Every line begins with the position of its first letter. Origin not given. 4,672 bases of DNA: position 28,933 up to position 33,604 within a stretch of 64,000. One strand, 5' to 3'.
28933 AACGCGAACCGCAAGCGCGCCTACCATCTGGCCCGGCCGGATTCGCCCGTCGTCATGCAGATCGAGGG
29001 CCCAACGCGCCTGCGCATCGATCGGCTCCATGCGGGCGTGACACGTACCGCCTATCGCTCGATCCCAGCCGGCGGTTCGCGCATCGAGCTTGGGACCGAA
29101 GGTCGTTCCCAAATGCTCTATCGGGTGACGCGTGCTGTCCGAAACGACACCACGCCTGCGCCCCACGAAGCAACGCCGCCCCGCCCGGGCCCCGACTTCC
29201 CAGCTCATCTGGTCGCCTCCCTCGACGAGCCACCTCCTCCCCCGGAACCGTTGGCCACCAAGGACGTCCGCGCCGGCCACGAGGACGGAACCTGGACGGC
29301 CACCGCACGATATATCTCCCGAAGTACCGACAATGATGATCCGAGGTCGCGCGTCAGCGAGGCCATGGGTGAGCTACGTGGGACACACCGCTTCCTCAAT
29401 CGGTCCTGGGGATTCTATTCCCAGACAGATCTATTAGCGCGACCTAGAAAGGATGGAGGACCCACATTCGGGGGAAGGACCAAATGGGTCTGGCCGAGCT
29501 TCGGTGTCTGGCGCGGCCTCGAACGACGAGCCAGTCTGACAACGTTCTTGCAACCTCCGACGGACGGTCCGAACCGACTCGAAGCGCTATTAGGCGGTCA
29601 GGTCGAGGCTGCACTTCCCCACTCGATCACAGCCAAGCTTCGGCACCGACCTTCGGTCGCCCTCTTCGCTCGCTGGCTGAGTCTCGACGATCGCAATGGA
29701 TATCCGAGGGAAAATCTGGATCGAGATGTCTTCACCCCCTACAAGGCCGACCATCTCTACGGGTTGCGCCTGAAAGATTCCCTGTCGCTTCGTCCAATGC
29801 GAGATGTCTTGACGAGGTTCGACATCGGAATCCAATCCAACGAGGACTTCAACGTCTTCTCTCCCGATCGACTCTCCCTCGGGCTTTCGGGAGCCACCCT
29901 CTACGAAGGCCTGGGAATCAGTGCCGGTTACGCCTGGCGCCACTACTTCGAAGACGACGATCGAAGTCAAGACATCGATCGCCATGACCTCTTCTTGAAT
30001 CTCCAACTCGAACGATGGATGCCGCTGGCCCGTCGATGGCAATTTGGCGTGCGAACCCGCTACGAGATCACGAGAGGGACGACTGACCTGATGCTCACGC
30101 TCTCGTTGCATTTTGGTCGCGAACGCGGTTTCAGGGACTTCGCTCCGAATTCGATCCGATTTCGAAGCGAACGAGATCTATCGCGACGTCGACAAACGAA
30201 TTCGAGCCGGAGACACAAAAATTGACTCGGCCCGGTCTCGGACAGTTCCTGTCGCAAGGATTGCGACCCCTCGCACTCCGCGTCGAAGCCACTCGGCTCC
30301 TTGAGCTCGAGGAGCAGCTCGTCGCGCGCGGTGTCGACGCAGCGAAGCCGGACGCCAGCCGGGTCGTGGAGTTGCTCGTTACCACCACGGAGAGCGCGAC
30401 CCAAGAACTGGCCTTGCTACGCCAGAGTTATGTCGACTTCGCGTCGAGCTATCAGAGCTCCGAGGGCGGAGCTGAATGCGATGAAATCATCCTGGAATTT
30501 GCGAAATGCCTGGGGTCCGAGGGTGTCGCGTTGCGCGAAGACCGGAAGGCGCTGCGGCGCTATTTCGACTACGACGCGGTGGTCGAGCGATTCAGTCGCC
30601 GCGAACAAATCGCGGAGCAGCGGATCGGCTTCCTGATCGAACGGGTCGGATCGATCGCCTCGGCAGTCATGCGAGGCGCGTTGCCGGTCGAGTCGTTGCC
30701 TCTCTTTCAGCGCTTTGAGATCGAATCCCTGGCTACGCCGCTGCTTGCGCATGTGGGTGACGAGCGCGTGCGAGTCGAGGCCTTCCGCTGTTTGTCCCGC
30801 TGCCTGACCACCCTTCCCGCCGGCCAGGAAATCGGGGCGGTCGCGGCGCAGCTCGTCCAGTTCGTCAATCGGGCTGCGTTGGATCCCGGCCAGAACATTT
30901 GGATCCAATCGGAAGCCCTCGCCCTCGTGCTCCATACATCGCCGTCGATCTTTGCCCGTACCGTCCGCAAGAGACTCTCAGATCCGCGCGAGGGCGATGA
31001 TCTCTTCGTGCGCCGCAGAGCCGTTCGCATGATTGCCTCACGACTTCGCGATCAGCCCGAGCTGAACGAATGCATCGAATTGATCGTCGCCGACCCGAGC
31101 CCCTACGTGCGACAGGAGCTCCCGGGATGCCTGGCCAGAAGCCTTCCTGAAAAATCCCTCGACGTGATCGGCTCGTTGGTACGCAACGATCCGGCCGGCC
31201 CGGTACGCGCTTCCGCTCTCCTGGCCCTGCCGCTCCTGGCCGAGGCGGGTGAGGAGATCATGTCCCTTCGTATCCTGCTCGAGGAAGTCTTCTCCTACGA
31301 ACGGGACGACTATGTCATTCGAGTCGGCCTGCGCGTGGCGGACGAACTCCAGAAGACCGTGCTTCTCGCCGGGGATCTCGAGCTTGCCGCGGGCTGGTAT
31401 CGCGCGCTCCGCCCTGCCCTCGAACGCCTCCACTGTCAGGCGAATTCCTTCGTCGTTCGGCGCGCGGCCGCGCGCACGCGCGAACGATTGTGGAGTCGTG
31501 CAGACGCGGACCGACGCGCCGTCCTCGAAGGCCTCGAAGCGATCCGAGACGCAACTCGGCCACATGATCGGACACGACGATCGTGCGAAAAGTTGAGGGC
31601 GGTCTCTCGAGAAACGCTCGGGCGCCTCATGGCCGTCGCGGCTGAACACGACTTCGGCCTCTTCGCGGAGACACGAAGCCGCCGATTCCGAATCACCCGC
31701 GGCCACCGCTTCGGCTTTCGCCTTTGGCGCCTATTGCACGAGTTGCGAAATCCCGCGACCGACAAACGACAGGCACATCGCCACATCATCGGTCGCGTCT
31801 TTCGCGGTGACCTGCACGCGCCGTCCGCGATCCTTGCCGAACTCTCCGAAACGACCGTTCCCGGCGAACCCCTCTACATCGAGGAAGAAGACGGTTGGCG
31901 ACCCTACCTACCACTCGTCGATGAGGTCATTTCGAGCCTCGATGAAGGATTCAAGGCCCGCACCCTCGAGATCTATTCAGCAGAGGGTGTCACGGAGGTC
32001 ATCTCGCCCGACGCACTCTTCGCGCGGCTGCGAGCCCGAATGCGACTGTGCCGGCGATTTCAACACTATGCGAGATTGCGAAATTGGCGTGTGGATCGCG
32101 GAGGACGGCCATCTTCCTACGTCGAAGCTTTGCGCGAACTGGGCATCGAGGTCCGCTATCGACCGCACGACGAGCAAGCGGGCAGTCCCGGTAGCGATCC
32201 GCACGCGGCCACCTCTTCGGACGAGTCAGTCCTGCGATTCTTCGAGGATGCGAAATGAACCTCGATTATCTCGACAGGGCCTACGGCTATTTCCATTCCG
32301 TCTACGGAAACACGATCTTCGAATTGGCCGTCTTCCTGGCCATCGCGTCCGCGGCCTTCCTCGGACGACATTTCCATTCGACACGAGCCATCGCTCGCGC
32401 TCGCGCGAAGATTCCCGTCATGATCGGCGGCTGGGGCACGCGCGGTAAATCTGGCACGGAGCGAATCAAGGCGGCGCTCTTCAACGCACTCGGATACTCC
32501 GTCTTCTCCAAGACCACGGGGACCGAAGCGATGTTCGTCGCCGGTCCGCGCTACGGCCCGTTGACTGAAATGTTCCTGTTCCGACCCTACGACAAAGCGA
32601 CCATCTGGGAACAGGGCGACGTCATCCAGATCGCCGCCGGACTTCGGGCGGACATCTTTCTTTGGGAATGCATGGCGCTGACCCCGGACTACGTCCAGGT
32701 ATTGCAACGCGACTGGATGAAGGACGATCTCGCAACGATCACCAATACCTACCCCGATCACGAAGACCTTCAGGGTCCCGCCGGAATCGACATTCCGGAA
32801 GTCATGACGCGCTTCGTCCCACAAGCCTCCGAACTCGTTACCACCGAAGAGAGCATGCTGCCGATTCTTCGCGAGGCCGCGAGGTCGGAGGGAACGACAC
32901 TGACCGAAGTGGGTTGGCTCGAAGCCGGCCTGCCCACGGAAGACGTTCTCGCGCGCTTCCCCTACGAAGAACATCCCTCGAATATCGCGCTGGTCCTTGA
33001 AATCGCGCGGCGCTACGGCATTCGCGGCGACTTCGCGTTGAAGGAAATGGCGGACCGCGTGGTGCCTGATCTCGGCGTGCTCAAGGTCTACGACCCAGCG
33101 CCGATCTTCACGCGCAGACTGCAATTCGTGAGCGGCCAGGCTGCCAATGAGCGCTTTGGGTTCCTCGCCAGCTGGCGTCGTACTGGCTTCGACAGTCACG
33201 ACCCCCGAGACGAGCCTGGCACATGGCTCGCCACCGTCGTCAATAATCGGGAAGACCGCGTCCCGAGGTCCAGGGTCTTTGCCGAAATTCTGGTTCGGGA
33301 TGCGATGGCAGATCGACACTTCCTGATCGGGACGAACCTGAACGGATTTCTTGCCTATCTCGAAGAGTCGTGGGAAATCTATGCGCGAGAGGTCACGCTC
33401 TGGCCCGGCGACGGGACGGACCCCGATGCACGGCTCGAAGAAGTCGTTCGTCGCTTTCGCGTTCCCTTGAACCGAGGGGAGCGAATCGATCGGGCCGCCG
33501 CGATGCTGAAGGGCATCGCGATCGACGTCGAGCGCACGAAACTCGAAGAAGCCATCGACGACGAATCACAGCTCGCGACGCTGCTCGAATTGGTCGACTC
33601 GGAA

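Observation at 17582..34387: Seven-gene, fully translationally coupled operon: a non-canonical, envelope-spanning PgsB/PgsC-type polyamide (poly-gamma-glutamate-like) synthesis and export system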

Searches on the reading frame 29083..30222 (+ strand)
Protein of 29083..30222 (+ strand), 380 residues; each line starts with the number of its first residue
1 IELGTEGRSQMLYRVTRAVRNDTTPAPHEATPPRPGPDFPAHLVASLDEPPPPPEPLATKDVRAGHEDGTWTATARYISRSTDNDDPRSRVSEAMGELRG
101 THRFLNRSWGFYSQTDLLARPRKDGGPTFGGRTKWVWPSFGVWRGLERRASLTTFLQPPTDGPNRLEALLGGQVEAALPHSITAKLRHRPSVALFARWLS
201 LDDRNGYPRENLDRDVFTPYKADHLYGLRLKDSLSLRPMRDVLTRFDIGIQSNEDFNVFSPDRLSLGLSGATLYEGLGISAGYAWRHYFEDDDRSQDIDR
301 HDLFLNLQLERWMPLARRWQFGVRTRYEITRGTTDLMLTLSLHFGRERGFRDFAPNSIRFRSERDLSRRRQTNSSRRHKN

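Call 63: search_protein_families(library=pfam, alignment_id=A5, max_evalue=1)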
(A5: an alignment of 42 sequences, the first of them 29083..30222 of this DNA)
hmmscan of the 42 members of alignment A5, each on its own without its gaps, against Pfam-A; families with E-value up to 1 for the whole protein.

A. member 1, window:29083-30222:+ (380 aa): 0 families

B. families by the number of members that match (of 42 scanned): 13 families
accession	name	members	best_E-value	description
PF20645.2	Rrn7_cyclin_C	2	0.14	Rrn7/TAF1B, C-terminal cyclin domain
PF11854.14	MtrB_PioB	1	0.00061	Putative outer membrane beta-barrel porin, MtrB/PioB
PF13283.12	NfrA_C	1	0.0061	Bacteriophage N adsorption protein A C-term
PF22680.2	Glyco_hydro_123_N_2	1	0.024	Glycoside hydrolase 123 N-terminal domain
PF15942.10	DUF4751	1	0.031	Domain of unknown function (DUF4751)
PF20038.5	HTH_59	1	0.039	Helix-turn-helix domain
PF25233.1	DUF7849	1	0.053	Domain of unknown function (DUF7849)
PF25222.1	DUF7840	1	0.055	Domain of unknown function (DUF7840)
PF12088.13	DUF3565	1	0.064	Protein of unknown function (DUF3565)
PF16793.10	RepB_primase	1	0.1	RepB DNA-primase N-terminal domain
PF19191.5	HEF_HK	1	0.19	HEF_HK domain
PF17443.8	pXO2-72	1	0.2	Uncharacterized protein pXO2-72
PF13609.12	Porin_4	1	0.25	Gram-negative porin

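Call 64: search_solved_structures(query=A5, max_evalue=10)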
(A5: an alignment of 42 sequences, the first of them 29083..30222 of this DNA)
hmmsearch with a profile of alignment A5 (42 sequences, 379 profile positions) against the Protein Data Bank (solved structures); distinct sequences matched with E-value up to 10: 0.

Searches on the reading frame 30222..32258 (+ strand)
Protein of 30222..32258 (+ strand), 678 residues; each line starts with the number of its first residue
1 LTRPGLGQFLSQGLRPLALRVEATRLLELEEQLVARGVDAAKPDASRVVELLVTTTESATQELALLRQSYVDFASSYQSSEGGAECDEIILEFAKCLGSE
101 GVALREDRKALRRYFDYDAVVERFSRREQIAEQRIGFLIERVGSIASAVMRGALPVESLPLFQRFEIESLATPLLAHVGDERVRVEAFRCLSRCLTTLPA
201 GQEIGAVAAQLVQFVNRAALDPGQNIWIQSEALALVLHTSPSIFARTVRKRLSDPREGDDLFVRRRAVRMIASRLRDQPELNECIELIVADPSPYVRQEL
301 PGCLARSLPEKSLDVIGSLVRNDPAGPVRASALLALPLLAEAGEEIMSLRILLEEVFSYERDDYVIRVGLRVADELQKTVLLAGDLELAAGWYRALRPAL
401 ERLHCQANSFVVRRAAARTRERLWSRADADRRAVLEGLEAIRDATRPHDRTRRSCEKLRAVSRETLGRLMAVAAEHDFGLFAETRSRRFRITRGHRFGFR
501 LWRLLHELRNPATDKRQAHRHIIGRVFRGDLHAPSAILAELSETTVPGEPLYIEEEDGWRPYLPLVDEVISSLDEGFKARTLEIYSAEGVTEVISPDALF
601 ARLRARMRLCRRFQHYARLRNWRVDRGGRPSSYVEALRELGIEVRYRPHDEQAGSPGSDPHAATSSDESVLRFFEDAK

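Call 3: search_protein_families(library=pfam, proteins=[window:30222-32258:+], max_evalue=0.01)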
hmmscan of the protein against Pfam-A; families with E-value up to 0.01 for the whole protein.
window:30222-32258:+ (678 aa): 1 family
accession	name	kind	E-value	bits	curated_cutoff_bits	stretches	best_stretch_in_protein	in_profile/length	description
PF13646.12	HEAT_2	-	4.1e-07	30.6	27.7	1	263-336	16-87/88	HEAT repeats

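Call 4: search_protein_families(library=ncbifam, proteins=[window:30222-32258:+], max_evalue=0.01)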
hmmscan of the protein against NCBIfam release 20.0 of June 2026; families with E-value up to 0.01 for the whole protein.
window:30222-32258:+ (678 aa): 0 families

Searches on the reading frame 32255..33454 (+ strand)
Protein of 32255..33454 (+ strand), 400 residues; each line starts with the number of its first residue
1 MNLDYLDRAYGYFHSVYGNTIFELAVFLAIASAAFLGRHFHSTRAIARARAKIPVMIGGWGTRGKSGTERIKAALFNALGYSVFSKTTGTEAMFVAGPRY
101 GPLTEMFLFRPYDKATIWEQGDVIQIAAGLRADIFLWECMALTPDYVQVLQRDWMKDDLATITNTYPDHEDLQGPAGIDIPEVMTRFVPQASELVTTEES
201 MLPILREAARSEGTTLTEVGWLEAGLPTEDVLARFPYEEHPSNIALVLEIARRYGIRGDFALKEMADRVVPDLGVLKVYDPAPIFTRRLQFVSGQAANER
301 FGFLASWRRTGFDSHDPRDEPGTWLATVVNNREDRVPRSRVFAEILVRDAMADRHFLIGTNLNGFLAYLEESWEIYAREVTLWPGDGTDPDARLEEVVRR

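Call 80: search_dna_similar(query=window:32255-33454:+, collection=plasmids, mode=protein, max_evalue=0.001, max_rows=25, rows=spread)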
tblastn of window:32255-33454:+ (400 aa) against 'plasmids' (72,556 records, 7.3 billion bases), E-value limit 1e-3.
Records with a match: 103; places in all: 104; records where one place covers at least 80% of the query: 90.
Best place of each record, by identity: <60% 103.
By first word of the organism name: Bacillus 85; Streptomyces 6; Haloferax 3; Cetobacterium 1; Chroococcidiopsis 1; Corynebacterium 1; Salarchaeum 1; Halorientalis 1; Halobellus 1; Haloplanus 1; and 2 more.
By predicted mobility (MOB-suite, as given by PLSDB): conjugative 82; non-mobilizable 17; mobilizable 4.
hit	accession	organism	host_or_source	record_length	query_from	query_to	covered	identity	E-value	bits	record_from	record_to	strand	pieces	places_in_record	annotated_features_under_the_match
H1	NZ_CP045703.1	Streptomyces finlayi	pure culture,soil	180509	10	373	91%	28.0%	5e-23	108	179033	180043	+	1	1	pgsB: poly-gamma-glutamate synthase PgsB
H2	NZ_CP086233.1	Streptomyces clavuligerus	whole organism,soil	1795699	26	373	87%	27.6%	2e-20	101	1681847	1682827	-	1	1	none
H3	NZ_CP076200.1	Bacillus anthracis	soil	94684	21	343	81%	27.9%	7e-26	117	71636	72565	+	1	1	capB: capsule biosynthesis protein CapB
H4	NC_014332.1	Bacillus cereus biovar anthracis str. CI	-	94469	21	343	81%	27.6%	2e-25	116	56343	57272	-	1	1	capB: capsule biosynthesis protein CapB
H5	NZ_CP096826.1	Bacillus anthracis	tissue sample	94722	21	343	81%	27.6%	2e-25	116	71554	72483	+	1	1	capB: capsule biosynthesis protein CapB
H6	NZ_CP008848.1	Bacillus anthracis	soil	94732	21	343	81%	27.6%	2e-25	116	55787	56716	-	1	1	capB: capsule biosynthesis protein CapB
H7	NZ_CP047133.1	Bacillus anthracis str. BF1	cow,cow carcass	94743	21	343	81%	27.6%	2e-25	116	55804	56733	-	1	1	capB: capsule biosynthesis protein CapB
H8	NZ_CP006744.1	Bacillus anthracis str. SVA11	-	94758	21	343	81%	27.6%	2e-25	116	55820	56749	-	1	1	capB: capsule biosynthesis protein CapB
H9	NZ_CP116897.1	Bacillus anthracis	Ovis aries,carcass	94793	21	343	81%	27.6%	2e-25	116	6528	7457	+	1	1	capB: capsule biosynthesis protein CapB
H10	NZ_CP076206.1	Bacillus anthracis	-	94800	21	343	81%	27.6%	2e-25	116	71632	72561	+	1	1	capB: capsule biosynthesis protein CapB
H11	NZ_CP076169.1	Bacillus anthracis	cattle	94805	21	343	81%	27.6%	2e-25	116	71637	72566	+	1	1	capB: capsule biosynthesis protein CapB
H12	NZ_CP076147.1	Bacillus anthracis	soil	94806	21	343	81%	27.6%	2e-25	116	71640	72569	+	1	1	capB: capsule biosynthesis protein CapB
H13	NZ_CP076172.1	Bacillus anthracis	cattle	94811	21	343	81%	27.6%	2e-25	116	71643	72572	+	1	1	capB: capsule biosynthesis protein CapB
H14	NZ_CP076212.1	Bacillus anthracis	-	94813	21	343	81%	27.6%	2e-25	116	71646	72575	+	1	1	capB: capsule biosynthesis protein CapB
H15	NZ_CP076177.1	Bacillus anthracis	soil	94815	21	343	81%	27.6%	2e-25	116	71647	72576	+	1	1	capB: capsule biosynthesis protein CapB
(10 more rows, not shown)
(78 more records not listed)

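Call 81: get_annotated_region(hit=H3, flank=4000)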
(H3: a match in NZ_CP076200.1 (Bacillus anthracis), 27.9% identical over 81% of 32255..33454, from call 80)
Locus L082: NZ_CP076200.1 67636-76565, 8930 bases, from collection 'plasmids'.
description: Bacillus anthracis strain Tangail-4/2 plasmid pXO2, complete sequence
organism: Bacillus anthracis (NCBI taxid 1392)
taxonomy: Bacteria; Bacillota; Bacilli; Bacillales; Bacillaceae; Bacillus; Bacillus anthracis
host: -; source: soil; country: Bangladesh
typing (MOB-suite, as given by PLSDB): conjugative; replicon rep_cluster_163; relaxase MOBP; mating-pair formation MPF_T
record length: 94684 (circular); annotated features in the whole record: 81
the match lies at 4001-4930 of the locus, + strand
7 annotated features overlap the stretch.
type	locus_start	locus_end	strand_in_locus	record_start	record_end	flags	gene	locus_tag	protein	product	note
CDS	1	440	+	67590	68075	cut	lepB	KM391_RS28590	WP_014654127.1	signal peptidase I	GO:0009306 - protein secretion [Evidence IEA]; GO:0006465 - signal peptide processing [Evidence IEA]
CDS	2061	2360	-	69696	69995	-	-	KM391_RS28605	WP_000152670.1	metalloregulator ArsR/SmtB family transcription factor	GO:0006355 - regulation of DNA-templated transcription [Evidence IEA]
predicted_resistance_gene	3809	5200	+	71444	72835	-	capB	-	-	capsule biosynthesis protein CapB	predicted by amrfinderplus; class ; identity 99.78%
predicted_resistance_gene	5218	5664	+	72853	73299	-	capC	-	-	capsular polyglutamate amide ligase/translocase CapC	predicted by amrfinderplus; class ; identity 100.0%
predicted_resistance_gene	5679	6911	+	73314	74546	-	capA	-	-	capsular polyglutamate synthetase CapA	predicted by amrfinderplus; class ; identity 100.0%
predicted_resistance_gene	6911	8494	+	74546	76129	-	capD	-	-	capsule biosynthesis gamma-glutamyltransferase CapD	predicted by amrfinderplus; class ; identity 100.0%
predicted_resistance_gene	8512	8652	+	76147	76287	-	capE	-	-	capsule biosynthesis protein CapE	predicted by amrfinderplus; class ; identity 100.0%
